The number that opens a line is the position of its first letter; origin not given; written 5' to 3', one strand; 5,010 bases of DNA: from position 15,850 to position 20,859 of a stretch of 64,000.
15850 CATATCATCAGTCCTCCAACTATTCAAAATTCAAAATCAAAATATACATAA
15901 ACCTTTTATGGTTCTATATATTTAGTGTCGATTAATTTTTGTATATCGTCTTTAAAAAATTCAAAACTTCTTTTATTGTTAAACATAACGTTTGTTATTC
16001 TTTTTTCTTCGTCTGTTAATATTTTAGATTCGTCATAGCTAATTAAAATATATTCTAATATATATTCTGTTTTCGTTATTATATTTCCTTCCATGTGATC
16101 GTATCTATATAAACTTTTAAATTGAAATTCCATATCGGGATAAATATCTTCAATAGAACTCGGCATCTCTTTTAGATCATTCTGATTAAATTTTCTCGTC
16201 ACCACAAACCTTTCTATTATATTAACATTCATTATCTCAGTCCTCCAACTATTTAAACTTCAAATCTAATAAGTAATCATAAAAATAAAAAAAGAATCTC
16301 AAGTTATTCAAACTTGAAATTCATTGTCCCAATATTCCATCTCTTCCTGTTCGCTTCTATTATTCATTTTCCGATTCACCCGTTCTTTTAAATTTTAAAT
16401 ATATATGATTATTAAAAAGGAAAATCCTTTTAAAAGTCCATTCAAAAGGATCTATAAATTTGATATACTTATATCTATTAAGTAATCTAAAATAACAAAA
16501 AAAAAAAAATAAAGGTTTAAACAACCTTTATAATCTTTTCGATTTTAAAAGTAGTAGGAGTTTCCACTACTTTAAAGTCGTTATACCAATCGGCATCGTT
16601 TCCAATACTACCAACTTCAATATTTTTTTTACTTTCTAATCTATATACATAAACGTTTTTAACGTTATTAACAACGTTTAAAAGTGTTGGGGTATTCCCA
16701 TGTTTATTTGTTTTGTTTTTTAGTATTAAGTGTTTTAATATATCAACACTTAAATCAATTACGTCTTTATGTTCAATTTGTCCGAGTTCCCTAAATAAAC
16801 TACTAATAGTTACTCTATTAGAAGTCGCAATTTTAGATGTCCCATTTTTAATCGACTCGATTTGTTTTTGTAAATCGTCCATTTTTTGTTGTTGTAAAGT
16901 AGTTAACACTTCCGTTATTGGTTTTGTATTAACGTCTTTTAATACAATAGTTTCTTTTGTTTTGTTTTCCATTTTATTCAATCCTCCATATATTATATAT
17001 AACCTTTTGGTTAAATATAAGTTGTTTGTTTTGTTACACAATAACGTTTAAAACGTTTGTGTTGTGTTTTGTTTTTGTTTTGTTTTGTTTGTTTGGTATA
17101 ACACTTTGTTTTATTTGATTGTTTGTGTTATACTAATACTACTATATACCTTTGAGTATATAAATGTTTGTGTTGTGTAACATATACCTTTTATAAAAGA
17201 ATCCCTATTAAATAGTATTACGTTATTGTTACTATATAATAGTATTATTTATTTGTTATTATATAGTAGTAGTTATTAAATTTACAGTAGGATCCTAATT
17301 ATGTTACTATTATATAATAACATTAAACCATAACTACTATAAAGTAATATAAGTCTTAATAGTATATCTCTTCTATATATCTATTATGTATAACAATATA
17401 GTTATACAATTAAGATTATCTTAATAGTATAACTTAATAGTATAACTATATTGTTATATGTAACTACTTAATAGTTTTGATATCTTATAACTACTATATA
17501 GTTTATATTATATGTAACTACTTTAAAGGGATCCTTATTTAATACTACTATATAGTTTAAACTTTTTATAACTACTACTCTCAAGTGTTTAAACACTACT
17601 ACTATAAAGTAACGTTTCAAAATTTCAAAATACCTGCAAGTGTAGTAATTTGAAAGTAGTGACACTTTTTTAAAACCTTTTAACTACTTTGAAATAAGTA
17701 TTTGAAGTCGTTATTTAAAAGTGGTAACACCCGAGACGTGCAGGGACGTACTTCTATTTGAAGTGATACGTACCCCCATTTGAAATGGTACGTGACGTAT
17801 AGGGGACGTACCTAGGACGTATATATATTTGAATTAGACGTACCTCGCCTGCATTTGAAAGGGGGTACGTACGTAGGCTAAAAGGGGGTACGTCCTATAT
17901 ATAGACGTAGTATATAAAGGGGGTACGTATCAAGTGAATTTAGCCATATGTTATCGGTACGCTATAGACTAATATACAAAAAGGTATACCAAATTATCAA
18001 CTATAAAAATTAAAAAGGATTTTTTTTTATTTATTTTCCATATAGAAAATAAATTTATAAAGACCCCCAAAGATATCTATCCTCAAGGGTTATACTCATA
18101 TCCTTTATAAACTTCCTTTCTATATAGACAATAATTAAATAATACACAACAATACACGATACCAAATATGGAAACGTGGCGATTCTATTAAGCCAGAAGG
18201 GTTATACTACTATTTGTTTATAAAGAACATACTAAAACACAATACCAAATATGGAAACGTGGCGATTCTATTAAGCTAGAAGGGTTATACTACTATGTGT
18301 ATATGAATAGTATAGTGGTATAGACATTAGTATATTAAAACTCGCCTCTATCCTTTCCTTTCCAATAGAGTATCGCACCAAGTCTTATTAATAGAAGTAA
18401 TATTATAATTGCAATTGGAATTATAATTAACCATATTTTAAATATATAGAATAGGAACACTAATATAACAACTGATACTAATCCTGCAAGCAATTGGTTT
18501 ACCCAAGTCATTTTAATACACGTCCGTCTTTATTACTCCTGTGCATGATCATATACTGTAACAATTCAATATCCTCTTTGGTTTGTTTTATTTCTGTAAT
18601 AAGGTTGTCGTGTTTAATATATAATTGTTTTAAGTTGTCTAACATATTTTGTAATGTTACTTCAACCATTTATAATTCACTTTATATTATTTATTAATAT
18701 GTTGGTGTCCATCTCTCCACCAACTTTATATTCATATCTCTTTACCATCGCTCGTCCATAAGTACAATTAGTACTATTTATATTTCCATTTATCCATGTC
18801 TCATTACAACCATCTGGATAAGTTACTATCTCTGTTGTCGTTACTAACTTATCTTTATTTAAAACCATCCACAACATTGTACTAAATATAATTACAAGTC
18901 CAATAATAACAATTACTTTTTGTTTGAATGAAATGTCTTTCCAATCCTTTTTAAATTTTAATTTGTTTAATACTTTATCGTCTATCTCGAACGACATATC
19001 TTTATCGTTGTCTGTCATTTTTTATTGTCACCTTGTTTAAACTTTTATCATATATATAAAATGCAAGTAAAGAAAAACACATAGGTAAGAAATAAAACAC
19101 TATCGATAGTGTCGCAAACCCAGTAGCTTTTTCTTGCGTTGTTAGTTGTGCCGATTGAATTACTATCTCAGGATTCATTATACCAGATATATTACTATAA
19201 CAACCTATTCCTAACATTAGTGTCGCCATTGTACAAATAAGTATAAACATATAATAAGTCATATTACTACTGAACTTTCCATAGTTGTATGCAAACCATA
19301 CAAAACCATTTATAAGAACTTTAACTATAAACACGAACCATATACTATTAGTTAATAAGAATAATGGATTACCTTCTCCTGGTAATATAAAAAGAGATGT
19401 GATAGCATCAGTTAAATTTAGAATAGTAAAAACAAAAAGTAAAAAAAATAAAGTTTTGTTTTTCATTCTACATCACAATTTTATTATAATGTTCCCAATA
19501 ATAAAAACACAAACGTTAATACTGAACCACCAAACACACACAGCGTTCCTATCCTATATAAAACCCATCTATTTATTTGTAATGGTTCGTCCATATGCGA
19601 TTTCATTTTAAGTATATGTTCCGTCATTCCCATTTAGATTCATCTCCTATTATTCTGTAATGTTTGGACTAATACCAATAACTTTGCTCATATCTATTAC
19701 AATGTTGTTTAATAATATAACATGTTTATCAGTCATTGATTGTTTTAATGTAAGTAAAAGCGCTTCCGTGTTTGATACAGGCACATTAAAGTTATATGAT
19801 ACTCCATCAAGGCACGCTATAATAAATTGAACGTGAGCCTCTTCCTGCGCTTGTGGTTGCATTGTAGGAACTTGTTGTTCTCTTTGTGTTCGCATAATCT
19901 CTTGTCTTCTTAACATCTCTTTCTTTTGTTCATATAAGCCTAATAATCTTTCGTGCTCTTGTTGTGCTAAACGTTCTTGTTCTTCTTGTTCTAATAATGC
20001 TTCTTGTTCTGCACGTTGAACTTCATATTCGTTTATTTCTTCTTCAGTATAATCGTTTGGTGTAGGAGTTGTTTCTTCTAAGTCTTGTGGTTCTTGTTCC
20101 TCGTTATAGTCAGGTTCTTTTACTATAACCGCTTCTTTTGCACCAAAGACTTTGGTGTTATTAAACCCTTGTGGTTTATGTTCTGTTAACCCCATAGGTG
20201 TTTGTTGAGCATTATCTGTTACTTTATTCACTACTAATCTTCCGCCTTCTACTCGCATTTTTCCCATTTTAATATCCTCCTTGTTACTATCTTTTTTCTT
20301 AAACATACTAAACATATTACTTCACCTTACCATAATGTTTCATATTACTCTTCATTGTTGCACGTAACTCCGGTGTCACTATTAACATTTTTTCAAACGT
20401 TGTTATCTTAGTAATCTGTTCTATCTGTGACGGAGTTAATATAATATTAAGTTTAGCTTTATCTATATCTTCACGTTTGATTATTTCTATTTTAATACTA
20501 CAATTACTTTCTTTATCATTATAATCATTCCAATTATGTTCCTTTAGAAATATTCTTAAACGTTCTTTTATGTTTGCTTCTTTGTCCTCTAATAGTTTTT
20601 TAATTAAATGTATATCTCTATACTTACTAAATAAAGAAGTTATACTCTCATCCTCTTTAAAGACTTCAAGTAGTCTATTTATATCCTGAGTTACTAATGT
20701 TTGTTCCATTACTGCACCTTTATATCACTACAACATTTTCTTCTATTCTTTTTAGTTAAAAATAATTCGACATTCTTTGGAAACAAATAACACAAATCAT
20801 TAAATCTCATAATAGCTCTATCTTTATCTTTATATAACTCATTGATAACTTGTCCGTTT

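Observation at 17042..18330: ORF-free 1.3-kb block with four kinds of ordered repeats, a putative replication origin or regulatory hub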

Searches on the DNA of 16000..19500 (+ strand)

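Call 8: search_dna_similar(query=window:16000-19500:+, collection=phages, mode=distant)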
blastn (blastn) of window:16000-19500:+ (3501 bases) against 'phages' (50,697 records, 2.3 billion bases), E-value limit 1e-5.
No match.

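Call 39: search_rna_families(source=window, start=16900, end=18450, threshold=evalue, max_evalue=5)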
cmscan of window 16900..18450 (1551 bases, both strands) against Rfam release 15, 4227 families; matches with E-value up to 5: 5.
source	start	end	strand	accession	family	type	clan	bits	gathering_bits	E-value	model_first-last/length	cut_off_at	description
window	18032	18133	-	RF03659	MIR2871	Gene; miRNA;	-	19.7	99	1.4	1-118/118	no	MIR2871 microRNA precursor family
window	18013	18068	-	RF03566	mir-4875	Gene; miRNA;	-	18.1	90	2.4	1-73/73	no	mir-4875 microRNA precursor family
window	17662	17736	+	RF00817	mir-80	Gene; miRNA;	-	17.3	68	2.2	1-89/89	no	mir-80 microRNA precursor family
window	18037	18128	-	RF04139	MIR841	Gene; miRNA;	-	17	200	2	59-154/212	no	MIR841 microRNA precursor family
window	17391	17456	-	RF04195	MIR6217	Gene; miRNA;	-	13.9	110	4.3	1-228/228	no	MIR6217 microRNA precursor family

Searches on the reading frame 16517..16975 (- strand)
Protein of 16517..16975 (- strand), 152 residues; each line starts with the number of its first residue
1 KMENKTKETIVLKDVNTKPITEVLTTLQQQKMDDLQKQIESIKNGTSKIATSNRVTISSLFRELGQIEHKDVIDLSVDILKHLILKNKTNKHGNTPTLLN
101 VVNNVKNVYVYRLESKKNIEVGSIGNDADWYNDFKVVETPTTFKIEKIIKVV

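Call 12: search_protein_families(library=pfam, proteins=[window:16517-16975:-], max_evalue=0.05)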
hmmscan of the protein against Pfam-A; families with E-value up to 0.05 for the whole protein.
window:16517-16975:- (152 aa): 0 families

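Call 13: search_protein_families(library=phrogs, proteins=[window:16517-16975:-], max_evalue=0.05)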
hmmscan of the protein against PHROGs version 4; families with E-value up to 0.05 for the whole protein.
window:16517-16975:- (152 aa): 2 families
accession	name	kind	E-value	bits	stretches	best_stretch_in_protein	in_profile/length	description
phrog_3451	-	unknown function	0.012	16.2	1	52-152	169-272/287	-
phrog_21482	-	unknown function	0.05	14.7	0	62-111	105-154/156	-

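Call 55: find_encoding_contigs(protein=window:16517-16972:-, flank=4000, max_places=5)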
Protein window:16517-16972:- (151 aa): 2 contigs read that carry it; 1 place shown.
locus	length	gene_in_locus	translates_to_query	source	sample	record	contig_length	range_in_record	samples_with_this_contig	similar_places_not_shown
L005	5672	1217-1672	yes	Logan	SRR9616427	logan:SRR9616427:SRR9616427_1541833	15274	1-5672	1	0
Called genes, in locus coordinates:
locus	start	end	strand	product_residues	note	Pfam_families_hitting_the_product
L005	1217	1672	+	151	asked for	-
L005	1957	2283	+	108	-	-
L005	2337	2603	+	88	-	-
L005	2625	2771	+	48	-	-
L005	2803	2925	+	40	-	-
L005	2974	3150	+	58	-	-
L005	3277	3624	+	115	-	-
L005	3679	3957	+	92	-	-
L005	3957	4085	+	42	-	-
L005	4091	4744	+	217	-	-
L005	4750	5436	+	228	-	PF00708:Acylphosphatase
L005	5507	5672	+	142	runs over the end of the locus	-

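Call 92: search_solved_structures(query=A4, max_evalue=10)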
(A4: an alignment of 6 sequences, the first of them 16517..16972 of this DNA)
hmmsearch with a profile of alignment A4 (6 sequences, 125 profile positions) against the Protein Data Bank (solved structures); distinct sequences matched with E-value up to 10: 3.
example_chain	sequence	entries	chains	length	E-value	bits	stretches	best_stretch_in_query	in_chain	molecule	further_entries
6een_C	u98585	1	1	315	1.5e-09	41.2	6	24-74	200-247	Designer Pentatricopeptide Protein dPPR10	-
8frf_A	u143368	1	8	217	0.0029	20.9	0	29-83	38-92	RBL7_C2_3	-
4uos_A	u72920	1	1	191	3.6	10.9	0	9-69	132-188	DESIGNED HELICAL BUNDLE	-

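Call 93: find_homologous_proteins(query=A4, max_evalue=0.001)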
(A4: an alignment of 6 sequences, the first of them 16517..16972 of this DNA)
Query A4 (6 sequences) (151 aa, profile of the alignment): 35 proteins with E <= 0.001 among 5050 candidates.
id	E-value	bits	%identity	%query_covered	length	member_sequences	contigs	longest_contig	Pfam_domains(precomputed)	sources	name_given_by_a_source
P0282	2.6e-43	165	24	60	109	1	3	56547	-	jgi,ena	-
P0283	3.6e-43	164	27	60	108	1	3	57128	-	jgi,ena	-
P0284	1.4e-41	159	29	61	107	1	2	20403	-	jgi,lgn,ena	-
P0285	7.3e-39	151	59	11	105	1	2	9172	-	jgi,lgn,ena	-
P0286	3.3e-38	148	26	80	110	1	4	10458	-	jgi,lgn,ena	-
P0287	3.5e-37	145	28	58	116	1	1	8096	-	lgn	-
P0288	4.3e-37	145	100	100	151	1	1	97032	-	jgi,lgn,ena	-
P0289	1.3e-35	140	29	58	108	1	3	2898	-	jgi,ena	-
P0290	1.7e-33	133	-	-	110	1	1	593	-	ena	-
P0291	4.2e-33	132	28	64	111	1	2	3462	-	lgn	-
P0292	4.6e-32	129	21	60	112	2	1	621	-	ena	-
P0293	1.0e-31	127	-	-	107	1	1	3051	-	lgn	-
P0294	3.2e-31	126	-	-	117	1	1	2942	-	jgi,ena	-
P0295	6.4e-31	125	-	-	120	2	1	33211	-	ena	-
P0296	1.3e-30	124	30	60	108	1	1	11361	-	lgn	-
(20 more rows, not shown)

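Call 96: find_encoding_contigs(protein=P0282, flank=6000, max_places=4)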
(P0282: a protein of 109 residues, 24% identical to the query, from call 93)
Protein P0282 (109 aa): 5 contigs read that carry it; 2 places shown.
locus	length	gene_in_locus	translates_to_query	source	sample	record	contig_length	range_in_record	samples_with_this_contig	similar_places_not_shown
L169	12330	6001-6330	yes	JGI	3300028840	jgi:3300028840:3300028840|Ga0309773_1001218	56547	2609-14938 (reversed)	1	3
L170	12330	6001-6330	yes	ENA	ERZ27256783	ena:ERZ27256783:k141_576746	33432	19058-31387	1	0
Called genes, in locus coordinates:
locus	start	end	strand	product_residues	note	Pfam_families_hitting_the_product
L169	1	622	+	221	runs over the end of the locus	-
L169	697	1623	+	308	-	PF06067:DUF932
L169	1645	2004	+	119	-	-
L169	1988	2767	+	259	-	-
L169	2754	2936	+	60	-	-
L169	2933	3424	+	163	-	-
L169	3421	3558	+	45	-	-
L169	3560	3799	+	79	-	-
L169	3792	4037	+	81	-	-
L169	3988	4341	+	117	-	-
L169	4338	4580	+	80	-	-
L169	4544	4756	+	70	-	-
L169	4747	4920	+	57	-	-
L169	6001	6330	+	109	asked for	-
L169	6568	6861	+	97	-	-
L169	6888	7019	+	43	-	-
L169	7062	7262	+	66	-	-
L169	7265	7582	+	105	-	PF04434:SWIM (weak)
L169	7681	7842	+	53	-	-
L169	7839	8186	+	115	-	-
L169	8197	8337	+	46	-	-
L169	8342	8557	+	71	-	-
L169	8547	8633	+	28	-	-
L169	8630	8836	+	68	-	-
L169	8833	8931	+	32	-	-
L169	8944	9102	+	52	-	-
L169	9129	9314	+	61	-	PF18930:DUF5679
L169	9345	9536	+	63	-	-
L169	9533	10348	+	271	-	-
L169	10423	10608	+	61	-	-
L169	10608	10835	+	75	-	-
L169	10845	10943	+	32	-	-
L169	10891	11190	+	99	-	PF00645:zf-PARP (weak)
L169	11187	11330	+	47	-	-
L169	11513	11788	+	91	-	-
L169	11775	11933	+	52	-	-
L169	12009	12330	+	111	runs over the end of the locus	-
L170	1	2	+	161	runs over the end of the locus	PF04848:Pox_A22 (faint)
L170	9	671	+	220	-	-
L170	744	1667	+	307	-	PF06067:DUF932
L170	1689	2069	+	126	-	-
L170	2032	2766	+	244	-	-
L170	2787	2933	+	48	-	-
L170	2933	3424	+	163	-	-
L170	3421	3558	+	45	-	-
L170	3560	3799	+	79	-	-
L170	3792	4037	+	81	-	-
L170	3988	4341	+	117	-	-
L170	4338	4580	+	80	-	-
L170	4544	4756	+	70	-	-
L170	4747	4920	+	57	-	-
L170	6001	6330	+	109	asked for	-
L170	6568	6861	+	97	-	-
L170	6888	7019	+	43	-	-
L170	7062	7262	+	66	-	-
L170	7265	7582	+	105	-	PF04434:SWIM (weak)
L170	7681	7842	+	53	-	-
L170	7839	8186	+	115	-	-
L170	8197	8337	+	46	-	-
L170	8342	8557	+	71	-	-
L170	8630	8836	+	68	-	-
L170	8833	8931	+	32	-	-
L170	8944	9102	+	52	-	-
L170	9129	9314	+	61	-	PF18930:DUF5679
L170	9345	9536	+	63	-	-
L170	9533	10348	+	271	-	-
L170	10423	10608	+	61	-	-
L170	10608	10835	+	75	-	-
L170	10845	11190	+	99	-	PF00645:zf-PARP (weak)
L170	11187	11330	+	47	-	-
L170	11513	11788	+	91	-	-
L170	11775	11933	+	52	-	-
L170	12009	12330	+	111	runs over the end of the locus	-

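Call 97: find_encoding_contigs(protein=P0295, flank=6000, max_places=4)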
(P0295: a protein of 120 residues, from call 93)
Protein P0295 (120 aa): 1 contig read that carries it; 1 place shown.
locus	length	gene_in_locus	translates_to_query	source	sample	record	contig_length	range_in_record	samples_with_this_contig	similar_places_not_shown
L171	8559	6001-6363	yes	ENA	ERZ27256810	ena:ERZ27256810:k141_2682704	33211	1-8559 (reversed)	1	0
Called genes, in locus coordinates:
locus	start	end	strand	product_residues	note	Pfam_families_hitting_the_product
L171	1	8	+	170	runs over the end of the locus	-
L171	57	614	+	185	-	-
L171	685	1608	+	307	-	PF06067:DUF932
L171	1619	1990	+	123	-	-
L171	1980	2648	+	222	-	-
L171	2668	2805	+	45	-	-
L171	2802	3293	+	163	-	-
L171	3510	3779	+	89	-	-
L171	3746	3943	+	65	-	-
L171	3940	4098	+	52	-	-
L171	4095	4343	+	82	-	-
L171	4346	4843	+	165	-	-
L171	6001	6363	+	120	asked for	-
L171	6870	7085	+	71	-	-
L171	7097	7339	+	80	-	-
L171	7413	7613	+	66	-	-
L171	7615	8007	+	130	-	-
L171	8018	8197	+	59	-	-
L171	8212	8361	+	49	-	-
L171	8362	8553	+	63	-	-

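Call 105: predict_structure(alignment_id=A5)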
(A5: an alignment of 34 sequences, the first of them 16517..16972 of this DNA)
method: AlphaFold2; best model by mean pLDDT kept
length: 151 residues; sequences in the alignment: 34
mean_pLDDT: 75.6   pTM: 0.62
mean pLDDT of the five models: 75.6, 75.0, 70.6, 69.5, 68.1
residues with pLDDT >= 90: 34; 70-90: 67; 50-70: 42; < 50: 8
segments of 3 or more residues with pLDDT < 50: 47-49
pLDDT, mean of each block of 10 residues (from residue 1): 55 57 76 78 57 80 93 92 76 83 87 63 58 89 89 72
secondary structure, 60 per line:
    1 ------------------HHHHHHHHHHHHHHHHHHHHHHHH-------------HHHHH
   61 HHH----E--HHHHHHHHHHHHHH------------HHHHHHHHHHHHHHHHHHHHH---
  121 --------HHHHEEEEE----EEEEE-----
elements in order: H19-42 H56-63 H71-84 H97-117 H129-132 E133-137 E142-146

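Call 124: search_protein_families(library=pfam, alignment_id=A5, max_evalue=0.1)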
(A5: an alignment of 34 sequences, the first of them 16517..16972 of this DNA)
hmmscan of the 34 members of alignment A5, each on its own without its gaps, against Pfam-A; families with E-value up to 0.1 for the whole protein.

A. member 1, window:16517-16972:- (151 aa): 0 families

B. families by the number of members that match (of 34 scanned): 27 families (the first 25 are shown)
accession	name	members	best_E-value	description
PF03433.18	EspA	3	0.002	EspA-like secreted protein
PF09936.14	Methyltrn_RNA_4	3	0.025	SAM-dependent RNA methyltransferase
PF07685.20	GATase_3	2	0.0015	CobB/CobQ-like glutamine amidotransferase domain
PF19189.6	Mtf2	2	0.0019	Mtf2 family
PF00496.27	SBP_bac_5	2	0.02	Bacterial extracellular solute-binding proteins, family 5 Middle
PF22819.2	TcaA_5th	1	0.0049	TcaA protein NTF2-like domain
PF11123.14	DNA_Packaging_2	1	0.0063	DNA packaging protein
PF25566.1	RIMB1_N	1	0.013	RIMB1-like, N-terminal domain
PF10455.14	BAR_2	1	0.018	Bin/amphiphysin/Rvs domain for vesicular trafficking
PF20103.6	DUF6493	1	0.02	Domain of unknown function (DUF6493)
PF25137.1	ADH_Fe_C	1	0.021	Fe-containing alcohol dehydrogenase family, C-terminal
PF04695.18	Pex14_N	1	0.024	Pex14 N-terminal domain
PF21782.3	PKMT_2nd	1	0.026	PKMT, C-terminal winged helix domain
PF06870.17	RNA_pol_I_A49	1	0.034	A49-like RNA polymerase I associated factor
PF14039.11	YusW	1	0.038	YusW-like protein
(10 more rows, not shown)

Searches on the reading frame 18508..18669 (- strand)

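Call 12: search_protein_families(library=pfam, proteins=[window:18508-18669:-], max_evalue=0.05)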
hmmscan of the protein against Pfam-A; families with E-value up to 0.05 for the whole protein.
window:18508-18669:- (53 aa): 1 family
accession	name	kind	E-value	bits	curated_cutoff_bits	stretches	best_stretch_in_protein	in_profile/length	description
PF12799.13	LRR_4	-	0.046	14.4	27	0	6-27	19-39/44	Leucine Rich repeats (2 copies)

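Call 13: search_protein_families(library=phrogs, proteins=[window:18508-18669:-], max_evalue=0.05)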
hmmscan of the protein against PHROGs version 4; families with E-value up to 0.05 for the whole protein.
window:18508-18669:- (53 aa): 2 families
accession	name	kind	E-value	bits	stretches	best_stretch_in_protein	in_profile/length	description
phrog_38819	-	unknown function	0.027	15.5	1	3-52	47-96/122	-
phrog_19872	-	unknown function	0.046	14.7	0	6-45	31-70/137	-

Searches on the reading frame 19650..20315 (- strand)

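Call 12: search_protein_families(library=pfam, proteins=[window:19650-20315:-], max_evalue=0.05)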
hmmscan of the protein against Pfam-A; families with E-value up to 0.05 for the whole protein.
window:19650-20315:- (221 aa): 1 family
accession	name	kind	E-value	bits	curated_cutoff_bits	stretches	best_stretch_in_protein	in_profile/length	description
PF05985.16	EutC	-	0.0023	17.8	25.8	1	113-212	53-149/235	Ethanolamine ammonia-lyase light chain (EutC)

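Call 13: search_protein_families(library=phrogs, proteins=[window:19650-20315:-], max_evalue=0.05)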
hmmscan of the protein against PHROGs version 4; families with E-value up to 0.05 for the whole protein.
window:19650-20315:- (221 aa): 0 families

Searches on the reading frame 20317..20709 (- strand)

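Call 12: search_protein_families(library=pfam, proteins=[window:20317-20709:-], max_evalue=0.05)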
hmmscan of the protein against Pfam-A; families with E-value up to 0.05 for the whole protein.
window:20317-20709:- (130 aa): 0 families

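Call 13: search_protein_families(library=phrogs, proteins=[window:20317-20709:-], max_evalue=0.05)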
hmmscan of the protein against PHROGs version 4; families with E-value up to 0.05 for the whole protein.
window:20317-20709:- (130 aa): 1 family
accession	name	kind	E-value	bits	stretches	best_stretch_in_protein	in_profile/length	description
phrog_434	-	DNA, RNA and nucleotide metabolism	0.00016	22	1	19-110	270-361/372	RecE-like recombination exonuclease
